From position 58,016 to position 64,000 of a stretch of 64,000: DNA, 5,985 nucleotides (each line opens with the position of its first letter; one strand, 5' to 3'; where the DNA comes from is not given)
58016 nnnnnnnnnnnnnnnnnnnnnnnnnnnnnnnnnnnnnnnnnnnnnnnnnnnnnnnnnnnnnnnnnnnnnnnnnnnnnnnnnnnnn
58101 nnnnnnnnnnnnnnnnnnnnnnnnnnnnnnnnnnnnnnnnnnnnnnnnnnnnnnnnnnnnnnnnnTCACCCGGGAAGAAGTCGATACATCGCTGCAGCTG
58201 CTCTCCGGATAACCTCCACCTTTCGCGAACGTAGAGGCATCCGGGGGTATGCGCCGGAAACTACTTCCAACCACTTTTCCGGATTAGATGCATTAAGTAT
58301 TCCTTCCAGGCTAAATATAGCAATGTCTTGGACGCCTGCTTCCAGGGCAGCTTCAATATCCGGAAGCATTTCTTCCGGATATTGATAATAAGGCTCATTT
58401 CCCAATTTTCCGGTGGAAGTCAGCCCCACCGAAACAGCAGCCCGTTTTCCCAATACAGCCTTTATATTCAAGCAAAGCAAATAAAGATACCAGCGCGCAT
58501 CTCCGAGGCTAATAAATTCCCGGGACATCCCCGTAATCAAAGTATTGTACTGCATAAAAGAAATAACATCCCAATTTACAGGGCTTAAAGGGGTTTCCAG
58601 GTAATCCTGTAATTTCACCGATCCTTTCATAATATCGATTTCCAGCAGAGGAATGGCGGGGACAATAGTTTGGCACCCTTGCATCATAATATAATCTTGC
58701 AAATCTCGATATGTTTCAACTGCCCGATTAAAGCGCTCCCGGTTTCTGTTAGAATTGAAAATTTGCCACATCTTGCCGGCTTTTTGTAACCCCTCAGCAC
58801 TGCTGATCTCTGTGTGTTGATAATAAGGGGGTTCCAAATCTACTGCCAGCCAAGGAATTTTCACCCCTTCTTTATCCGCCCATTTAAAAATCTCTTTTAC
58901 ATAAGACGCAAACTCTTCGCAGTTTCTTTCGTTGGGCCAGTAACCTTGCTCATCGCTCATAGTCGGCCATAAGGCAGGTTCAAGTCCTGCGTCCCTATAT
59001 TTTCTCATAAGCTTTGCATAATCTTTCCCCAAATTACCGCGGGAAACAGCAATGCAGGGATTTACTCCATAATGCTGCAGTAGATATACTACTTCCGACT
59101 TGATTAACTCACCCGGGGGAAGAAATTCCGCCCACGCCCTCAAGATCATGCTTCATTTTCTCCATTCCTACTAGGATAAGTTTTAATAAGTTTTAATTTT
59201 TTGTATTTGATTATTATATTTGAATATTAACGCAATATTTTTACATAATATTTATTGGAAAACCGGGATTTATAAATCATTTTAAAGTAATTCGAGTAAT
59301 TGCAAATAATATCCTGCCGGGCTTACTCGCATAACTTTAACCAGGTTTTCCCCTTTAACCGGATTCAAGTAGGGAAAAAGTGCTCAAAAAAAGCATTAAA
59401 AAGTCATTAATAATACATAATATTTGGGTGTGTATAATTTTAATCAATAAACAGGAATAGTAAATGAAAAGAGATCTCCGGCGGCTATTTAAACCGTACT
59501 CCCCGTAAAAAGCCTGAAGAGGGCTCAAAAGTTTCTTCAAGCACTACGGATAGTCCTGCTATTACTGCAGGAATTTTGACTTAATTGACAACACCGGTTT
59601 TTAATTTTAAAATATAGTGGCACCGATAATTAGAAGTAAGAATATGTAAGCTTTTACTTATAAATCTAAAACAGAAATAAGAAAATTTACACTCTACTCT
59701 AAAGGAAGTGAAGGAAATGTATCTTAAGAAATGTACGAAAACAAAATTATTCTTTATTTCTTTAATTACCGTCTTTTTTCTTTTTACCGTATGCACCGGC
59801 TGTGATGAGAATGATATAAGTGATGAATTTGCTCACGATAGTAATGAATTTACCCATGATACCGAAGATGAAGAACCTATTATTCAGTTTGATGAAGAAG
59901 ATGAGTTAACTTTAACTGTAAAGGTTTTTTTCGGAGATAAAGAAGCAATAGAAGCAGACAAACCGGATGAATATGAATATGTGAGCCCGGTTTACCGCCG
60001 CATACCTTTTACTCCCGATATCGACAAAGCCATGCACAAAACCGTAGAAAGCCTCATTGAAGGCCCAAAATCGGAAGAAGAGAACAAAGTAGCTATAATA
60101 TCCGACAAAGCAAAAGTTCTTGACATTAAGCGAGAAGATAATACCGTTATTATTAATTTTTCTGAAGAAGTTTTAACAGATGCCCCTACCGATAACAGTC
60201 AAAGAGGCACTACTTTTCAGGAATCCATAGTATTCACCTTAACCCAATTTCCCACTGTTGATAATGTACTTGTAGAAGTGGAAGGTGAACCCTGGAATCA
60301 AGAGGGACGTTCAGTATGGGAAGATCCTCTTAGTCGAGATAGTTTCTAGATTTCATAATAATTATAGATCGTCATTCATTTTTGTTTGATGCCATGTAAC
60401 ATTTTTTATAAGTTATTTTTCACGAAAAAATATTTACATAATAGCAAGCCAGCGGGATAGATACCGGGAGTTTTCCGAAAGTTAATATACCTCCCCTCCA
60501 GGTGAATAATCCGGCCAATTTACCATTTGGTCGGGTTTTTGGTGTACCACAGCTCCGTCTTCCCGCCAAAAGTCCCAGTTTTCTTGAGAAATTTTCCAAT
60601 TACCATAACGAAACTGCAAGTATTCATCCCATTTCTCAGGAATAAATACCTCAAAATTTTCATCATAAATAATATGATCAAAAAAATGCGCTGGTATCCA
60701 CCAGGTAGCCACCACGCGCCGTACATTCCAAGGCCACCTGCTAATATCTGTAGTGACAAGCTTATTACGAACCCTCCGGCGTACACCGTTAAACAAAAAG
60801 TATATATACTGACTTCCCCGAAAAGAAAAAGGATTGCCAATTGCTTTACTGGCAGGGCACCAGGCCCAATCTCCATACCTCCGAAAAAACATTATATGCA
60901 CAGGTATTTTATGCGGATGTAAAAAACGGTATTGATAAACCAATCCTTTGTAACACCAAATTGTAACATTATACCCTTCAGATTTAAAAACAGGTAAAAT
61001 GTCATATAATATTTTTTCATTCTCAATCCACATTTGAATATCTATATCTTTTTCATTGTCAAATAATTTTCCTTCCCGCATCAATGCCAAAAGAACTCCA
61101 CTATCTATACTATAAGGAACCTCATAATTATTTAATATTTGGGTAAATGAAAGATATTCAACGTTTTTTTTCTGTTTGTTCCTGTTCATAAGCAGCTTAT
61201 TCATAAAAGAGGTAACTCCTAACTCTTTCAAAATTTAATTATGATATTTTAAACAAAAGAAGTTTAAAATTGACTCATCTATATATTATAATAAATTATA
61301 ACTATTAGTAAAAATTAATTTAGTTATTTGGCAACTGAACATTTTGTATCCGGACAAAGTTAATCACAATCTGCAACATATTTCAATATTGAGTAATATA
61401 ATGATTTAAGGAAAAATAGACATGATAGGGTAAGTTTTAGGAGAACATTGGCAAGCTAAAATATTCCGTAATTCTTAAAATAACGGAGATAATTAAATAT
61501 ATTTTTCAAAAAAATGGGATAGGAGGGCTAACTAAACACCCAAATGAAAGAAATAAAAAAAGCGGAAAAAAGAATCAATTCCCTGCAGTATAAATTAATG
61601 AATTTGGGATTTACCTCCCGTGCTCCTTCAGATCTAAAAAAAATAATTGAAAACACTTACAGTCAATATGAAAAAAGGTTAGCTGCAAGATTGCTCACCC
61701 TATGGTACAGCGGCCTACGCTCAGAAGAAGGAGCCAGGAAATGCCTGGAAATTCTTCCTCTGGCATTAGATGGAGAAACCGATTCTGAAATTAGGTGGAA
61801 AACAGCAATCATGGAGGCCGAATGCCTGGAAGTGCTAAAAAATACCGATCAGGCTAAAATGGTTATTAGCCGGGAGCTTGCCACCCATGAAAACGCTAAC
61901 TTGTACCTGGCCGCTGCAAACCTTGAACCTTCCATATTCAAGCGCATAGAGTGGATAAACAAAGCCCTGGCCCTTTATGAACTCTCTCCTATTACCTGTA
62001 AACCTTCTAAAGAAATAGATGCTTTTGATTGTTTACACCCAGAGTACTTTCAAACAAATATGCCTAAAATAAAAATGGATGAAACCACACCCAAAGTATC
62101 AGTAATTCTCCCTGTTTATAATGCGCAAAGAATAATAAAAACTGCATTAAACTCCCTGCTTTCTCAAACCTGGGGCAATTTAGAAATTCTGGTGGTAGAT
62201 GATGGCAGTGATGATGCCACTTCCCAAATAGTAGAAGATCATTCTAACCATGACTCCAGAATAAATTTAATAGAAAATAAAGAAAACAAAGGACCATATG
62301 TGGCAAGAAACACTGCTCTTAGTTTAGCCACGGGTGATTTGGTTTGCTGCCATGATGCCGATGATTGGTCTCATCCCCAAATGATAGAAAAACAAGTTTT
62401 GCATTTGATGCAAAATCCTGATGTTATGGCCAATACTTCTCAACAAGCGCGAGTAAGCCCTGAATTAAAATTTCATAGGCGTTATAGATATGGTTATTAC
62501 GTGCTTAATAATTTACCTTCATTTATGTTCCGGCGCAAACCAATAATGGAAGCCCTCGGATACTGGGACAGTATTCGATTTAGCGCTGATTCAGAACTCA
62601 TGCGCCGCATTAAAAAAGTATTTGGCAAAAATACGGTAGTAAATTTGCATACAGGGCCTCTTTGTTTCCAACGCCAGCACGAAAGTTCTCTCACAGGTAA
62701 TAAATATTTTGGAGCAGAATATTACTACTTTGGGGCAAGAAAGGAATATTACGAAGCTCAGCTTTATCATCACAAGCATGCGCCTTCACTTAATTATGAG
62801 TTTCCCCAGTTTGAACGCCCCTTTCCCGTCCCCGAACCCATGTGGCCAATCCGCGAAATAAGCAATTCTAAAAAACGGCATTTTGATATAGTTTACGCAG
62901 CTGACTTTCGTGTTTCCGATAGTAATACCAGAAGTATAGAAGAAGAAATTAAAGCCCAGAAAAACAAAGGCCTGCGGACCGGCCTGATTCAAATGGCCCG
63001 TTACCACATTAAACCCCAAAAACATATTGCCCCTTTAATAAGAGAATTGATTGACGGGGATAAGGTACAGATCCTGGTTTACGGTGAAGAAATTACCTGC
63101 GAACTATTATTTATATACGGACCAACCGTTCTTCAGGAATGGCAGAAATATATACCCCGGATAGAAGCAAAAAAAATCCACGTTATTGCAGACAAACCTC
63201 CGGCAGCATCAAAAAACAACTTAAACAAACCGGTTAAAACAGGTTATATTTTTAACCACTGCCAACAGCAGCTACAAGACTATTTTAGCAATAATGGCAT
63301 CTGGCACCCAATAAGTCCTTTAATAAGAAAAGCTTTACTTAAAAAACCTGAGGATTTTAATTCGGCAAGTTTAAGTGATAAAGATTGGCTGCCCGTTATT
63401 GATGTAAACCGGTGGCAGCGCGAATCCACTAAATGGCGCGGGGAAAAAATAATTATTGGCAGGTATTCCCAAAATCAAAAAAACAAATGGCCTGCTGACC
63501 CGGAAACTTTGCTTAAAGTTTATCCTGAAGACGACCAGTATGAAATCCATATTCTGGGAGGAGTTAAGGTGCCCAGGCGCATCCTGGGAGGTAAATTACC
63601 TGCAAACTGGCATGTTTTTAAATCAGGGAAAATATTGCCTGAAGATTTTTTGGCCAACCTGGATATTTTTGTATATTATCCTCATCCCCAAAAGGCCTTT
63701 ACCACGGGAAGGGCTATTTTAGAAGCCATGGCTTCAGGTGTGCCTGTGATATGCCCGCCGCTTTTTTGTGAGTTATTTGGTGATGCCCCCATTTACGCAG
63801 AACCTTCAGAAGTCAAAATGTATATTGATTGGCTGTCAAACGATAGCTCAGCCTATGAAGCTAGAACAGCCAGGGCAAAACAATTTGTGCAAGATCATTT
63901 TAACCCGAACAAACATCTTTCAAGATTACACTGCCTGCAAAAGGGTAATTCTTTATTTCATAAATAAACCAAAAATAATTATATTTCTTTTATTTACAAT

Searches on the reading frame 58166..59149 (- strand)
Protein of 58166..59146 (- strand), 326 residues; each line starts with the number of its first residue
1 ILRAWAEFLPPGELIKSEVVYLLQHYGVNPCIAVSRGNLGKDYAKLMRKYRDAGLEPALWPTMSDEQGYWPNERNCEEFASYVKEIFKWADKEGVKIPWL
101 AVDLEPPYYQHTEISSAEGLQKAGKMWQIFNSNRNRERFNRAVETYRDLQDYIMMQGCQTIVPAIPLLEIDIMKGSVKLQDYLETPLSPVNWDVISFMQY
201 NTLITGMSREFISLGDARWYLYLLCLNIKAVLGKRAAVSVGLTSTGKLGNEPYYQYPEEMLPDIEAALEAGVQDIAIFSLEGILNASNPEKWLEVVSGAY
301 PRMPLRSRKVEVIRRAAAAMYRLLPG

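Call 25: search_protein_families(library=pfam, proteins=[window:58166-59146:-], max_evalue=0.001)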
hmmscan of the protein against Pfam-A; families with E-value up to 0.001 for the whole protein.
window:58166-59146:- (326 aa): 0 families

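Call 52: find_encoding_contigs(protein=window:58169-59149:-, flank=10000, max_places=4)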
Protein window:58169-59149:- (327 aa): 6 contigs read that carry it; 4 places shown.
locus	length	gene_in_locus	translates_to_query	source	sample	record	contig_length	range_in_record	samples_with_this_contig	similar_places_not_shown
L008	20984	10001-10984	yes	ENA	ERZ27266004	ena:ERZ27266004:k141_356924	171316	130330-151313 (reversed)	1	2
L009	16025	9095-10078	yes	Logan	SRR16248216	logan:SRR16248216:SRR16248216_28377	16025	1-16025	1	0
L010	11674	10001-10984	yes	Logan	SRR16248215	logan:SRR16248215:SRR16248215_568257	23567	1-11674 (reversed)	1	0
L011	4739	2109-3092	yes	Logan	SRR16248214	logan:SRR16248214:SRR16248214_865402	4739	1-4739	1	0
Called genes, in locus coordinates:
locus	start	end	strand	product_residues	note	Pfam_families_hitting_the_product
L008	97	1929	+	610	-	PF13476:AAA_23 (faint), PF13514:AAA_27 (faint), PF00004:AAA (faint), PF00005:ABC_tran, PF02463:SMC_N (faint), PF00005:ABC_tran, PF23914:TPR_CcmH_CycH (weak), PF14559:TPR_19 (weak), +4 more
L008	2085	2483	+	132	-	PF01467:CTP_transf_like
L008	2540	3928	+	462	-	PF04991:LicD (faint)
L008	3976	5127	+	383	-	PF04991:LicD (weak)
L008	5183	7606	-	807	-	PF00535:Glycos_transf_2, PF10111:Glyco_tranf_2_2, PF13641:Glyco_tranf_2_3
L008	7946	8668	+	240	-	-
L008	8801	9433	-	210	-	PF10646:Germane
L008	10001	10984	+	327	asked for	-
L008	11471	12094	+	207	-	PF00005:ABC_tran, PF13304:AAA_21 (weak)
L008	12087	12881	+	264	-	PF00950:ABC-3, PF01032:FecCD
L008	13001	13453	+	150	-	PF01475:FUR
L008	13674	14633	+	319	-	PF01297:ZnuA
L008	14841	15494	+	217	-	PF00005:ABC_tran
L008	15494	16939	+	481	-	-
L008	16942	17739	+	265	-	-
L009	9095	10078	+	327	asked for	-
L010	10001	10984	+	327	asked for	-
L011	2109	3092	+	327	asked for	-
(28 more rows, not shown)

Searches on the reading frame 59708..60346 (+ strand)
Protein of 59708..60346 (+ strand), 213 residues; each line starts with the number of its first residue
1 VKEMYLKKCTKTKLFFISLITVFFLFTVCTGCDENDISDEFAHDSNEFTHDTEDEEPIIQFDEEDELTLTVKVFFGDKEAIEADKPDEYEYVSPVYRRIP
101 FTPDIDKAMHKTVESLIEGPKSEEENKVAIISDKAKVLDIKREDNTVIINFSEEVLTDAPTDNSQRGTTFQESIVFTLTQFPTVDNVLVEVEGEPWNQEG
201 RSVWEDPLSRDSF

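Call 25: search_protein_families(library=pfam, proteins=[window:59708-60346:+], max_evalue=0.001)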
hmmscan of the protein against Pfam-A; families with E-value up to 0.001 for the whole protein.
window:59708-60346:+ (213 aa): 1 family
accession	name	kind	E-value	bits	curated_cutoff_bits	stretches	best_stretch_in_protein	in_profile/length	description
PF10646.14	Germane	-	3.9e-16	60.1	23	1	93-195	16-115/117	Sporulation and spore germination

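Call 50: find_encoding_contigs(protein=window:59708-60346:+, flank=10000, max_places=4)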
Protein window:59708-60346:+ (213 aa): no gene with exactly this product is on record in the collection.

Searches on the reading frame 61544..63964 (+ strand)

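Call 25: search_protein_families(library=pfam, proteins=[window:61544-63964:+], max_evalue=0.001)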
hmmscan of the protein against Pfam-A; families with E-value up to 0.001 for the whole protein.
window:61544-63964:+ (807 aa): 6 families
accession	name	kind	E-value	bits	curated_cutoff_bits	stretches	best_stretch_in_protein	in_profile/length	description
PF00535.33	Glycos_transf_2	-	2.5e-36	125.6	23.3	1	186-329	1-144/168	Glycosyl transferase family 2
PF13641.12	Glyco_tranf_2_3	-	6e-13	49.8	27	1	183-299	1-121/230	Glycosyltransferase like family 2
PF10111.15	Glyco_tranf_2_2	-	1.9e-08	34.6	27.3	1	186-291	1-114/276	Glycosyltransferase like family 2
PF13692.12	Glyco_trans_1_4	-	0.00012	22.8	27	1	665-748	33-120/142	Glycosyl transferases group 1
PF10458.14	Val_tRNA-synt_C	-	0.00023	21.8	25.9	1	2-30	11-39/66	Valyl tRNA synthetase tRNA binding arm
PF13704.12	Glyco_tranf_2_4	-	0.00054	20.9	27.5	0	208-274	15-82/98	Glycosyl transferase family 2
